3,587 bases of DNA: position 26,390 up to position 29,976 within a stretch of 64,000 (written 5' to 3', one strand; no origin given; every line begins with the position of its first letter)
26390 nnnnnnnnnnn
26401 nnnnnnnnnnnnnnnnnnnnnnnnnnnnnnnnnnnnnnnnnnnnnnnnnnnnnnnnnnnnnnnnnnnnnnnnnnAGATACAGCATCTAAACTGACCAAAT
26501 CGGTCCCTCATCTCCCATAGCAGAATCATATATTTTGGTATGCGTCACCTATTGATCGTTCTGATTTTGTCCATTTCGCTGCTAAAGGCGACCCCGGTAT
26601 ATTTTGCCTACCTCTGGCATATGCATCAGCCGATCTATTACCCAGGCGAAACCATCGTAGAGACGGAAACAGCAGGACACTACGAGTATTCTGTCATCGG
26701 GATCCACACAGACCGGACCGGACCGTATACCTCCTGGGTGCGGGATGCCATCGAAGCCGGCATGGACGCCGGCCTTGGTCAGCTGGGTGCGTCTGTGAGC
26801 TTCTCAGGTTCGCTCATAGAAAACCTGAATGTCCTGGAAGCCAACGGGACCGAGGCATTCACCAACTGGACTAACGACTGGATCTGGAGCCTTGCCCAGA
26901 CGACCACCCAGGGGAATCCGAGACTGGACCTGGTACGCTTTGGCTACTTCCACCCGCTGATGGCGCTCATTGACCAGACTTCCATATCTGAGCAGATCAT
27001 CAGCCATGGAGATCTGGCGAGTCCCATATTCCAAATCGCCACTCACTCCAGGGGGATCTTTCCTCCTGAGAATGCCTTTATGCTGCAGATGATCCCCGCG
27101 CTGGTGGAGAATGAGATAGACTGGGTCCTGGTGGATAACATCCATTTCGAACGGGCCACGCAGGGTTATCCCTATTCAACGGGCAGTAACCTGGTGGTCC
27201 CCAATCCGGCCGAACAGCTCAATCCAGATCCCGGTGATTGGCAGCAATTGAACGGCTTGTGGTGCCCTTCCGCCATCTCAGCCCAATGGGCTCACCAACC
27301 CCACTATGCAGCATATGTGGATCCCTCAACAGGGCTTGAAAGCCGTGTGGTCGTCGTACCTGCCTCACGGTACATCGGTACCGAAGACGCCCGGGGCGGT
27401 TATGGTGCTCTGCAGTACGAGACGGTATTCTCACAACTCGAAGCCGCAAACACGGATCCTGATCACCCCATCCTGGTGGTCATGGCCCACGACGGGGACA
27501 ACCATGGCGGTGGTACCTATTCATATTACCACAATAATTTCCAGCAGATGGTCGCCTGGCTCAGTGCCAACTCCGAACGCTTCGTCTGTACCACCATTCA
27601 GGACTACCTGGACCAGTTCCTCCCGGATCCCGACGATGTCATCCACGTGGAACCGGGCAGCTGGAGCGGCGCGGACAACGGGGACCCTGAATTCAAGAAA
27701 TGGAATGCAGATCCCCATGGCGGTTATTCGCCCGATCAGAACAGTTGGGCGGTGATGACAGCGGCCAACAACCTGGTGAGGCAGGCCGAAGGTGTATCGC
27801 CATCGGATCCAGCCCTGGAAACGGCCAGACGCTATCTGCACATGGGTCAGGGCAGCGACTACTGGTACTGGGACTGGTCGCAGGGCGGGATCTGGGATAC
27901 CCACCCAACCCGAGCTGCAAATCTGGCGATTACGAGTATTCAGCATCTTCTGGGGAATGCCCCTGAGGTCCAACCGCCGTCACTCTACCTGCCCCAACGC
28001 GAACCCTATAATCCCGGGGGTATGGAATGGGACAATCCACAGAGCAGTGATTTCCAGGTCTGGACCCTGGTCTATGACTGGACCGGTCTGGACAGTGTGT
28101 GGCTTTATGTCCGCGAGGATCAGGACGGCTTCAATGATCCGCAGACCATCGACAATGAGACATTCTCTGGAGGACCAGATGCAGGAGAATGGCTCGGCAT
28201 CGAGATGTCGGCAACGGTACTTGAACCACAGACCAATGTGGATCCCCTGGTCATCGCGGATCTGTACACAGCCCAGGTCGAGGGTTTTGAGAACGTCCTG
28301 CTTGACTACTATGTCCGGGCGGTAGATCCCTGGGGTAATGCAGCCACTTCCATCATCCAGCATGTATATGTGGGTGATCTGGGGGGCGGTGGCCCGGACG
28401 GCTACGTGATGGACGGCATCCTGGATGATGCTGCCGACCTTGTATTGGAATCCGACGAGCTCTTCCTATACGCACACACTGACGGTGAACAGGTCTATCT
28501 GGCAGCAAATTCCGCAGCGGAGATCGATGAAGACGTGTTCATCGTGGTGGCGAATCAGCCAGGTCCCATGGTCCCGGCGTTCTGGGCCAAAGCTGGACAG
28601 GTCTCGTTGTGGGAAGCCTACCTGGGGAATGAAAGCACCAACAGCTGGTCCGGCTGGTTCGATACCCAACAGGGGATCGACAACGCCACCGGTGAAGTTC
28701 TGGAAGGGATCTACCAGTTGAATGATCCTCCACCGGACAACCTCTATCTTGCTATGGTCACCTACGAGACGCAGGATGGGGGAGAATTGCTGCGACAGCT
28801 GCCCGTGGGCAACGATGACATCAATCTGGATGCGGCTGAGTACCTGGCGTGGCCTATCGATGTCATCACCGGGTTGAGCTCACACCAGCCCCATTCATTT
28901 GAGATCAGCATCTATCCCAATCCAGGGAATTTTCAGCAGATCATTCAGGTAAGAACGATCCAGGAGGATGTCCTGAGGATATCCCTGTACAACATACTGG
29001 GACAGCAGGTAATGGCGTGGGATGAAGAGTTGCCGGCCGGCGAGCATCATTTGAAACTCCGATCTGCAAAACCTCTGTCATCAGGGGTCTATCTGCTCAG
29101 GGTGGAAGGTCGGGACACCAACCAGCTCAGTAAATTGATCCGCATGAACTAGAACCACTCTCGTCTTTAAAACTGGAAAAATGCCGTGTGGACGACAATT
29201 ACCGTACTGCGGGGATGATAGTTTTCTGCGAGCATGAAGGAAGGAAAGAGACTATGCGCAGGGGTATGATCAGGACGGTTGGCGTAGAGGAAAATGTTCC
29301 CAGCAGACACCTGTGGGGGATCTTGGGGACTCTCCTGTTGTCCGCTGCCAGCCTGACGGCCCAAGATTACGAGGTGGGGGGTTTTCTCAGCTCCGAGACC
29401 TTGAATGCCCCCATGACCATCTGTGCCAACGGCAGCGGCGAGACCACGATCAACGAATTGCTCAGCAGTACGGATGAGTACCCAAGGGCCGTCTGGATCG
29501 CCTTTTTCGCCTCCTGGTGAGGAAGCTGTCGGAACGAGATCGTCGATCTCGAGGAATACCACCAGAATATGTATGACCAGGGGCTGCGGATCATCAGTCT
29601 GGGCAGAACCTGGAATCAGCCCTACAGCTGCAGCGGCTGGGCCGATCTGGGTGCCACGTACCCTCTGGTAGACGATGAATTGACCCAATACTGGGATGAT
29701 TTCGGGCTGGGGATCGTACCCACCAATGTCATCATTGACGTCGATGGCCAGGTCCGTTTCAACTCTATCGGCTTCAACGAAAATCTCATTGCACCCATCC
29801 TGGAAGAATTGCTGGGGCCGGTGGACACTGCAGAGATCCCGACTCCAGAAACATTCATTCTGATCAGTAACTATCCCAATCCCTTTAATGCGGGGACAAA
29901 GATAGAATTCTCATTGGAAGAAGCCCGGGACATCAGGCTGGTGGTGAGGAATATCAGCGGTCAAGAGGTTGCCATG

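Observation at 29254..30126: A T9SS-secreted thioredoxin-fold selenoprotein with UGA at the CxxC position and a downstream hairpin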

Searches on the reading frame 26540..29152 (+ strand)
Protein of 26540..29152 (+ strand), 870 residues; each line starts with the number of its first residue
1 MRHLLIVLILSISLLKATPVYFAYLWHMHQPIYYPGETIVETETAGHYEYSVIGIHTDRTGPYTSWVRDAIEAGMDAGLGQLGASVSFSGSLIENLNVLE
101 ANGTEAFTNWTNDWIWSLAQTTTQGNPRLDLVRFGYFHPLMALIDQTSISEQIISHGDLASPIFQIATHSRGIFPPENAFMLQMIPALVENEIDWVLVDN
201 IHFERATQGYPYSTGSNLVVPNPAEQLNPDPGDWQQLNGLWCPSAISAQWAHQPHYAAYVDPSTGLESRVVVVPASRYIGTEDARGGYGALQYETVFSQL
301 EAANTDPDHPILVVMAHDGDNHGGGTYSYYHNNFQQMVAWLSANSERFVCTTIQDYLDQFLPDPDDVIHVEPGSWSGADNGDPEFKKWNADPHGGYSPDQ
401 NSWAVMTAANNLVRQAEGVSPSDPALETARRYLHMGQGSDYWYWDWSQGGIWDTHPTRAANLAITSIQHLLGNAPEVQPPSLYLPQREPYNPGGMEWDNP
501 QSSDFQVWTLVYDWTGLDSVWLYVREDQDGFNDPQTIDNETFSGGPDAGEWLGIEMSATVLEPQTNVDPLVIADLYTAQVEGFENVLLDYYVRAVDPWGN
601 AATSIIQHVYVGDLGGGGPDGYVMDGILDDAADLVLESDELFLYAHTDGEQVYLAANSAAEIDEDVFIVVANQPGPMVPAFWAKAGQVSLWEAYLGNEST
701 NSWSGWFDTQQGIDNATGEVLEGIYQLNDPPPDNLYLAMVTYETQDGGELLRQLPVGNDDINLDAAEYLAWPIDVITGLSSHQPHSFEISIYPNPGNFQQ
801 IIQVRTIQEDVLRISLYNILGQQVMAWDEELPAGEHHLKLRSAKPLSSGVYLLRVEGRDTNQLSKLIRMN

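Call 42: list_cluster_members(proteins=[P0001, P0121, window:26540-29149:+, window:20958-22592:-, window:22980-25328:-])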
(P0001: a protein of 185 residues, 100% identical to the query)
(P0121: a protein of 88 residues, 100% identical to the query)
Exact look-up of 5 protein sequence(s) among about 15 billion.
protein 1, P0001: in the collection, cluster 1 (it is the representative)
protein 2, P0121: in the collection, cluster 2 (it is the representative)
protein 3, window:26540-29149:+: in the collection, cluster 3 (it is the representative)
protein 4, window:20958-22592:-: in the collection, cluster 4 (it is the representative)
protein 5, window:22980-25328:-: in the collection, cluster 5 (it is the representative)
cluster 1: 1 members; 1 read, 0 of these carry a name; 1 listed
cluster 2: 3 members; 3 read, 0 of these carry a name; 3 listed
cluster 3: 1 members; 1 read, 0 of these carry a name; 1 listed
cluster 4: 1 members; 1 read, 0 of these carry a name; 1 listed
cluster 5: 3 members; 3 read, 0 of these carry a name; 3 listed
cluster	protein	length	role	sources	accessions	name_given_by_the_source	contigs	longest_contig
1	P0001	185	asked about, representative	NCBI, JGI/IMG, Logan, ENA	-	-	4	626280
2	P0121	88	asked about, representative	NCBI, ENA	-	-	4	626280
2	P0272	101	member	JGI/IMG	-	-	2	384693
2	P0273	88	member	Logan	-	-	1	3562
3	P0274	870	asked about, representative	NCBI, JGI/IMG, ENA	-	-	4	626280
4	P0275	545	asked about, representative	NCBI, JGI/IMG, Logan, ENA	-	-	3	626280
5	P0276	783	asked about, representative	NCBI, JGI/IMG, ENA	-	-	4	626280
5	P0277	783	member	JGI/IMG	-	-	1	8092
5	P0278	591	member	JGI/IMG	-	-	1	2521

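Call 83: search_protein_families(library=pfam, proteins=[window:26540-29152:+], max_evalue=0.001)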
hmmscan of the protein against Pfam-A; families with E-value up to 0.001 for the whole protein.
window:26540-29152:+ (870 aa): 2 families
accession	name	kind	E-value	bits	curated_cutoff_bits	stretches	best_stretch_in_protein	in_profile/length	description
PF03065.20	Glyco_hydro_57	-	2.1e-12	47.4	21.2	1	25-203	3-176/291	Glycosyl hydrolase family 57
PF18962.6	Por_Secre_tail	-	1e-07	32.6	27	1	791-867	1-74/75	Secretion system C-terminal sorting domain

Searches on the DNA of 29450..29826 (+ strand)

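Call 82: search_rna_families(source=window, start=29450, end=29650, threshold=evalue, max_evalue=10)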
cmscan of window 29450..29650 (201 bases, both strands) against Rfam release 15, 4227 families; matches with E-value up to 10: 2.
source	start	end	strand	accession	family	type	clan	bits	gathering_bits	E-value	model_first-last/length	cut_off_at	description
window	29518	29600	-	RF02308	TtnuCD34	Gene; snRNA; snoRNA; CD-box;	-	11.7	80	8.9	1-64/64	no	Tetrahymena snoRNA TtnuCD34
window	29614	29623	-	RF01142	sR19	Gene; snRNA; snoRNA; CD-box;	-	9.5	45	4.6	54-63/63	no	Small nucleolar RNA sR19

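Call 85: build_rna_model(alignment_id=A6, structure=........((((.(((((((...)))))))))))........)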
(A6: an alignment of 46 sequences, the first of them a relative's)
Model R1 built from alignment A6 (46 sequences, 42 columns); structure: as given.
model positions 42; base pairs 11; branch points 0; effective number of sequences 46; information 1.104 bits per position. Calibrated on 0.2 Mb of random sequence (short: E-values are rough).
structure used (alignment columns):
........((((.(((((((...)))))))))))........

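Call 86: search_with_rna_model(model_id=R1, source=window, filters=off, max_evalue=10, show_alignments=3)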
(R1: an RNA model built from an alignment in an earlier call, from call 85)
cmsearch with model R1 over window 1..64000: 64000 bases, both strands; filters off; matches with E-value up to 10: 8.
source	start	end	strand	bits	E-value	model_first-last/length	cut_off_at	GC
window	52868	52911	-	12.1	1.5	1-42/42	no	0.61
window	46849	46872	+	11.3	2.4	1-42/42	no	0.46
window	32609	32642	-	11.1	2.8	1-42/42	no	0.47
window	6690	6711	-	9.8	6.3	1-42/42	no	0.5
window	17904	17929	+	9.6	7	1-42/42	no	0.54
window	33354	33396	+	9.6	7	1-42/42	no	0.67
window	52436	52463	-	9.3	8.4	1-42/42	no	0.54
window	19470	19497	+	9.3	8.7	1-42/42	no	0.39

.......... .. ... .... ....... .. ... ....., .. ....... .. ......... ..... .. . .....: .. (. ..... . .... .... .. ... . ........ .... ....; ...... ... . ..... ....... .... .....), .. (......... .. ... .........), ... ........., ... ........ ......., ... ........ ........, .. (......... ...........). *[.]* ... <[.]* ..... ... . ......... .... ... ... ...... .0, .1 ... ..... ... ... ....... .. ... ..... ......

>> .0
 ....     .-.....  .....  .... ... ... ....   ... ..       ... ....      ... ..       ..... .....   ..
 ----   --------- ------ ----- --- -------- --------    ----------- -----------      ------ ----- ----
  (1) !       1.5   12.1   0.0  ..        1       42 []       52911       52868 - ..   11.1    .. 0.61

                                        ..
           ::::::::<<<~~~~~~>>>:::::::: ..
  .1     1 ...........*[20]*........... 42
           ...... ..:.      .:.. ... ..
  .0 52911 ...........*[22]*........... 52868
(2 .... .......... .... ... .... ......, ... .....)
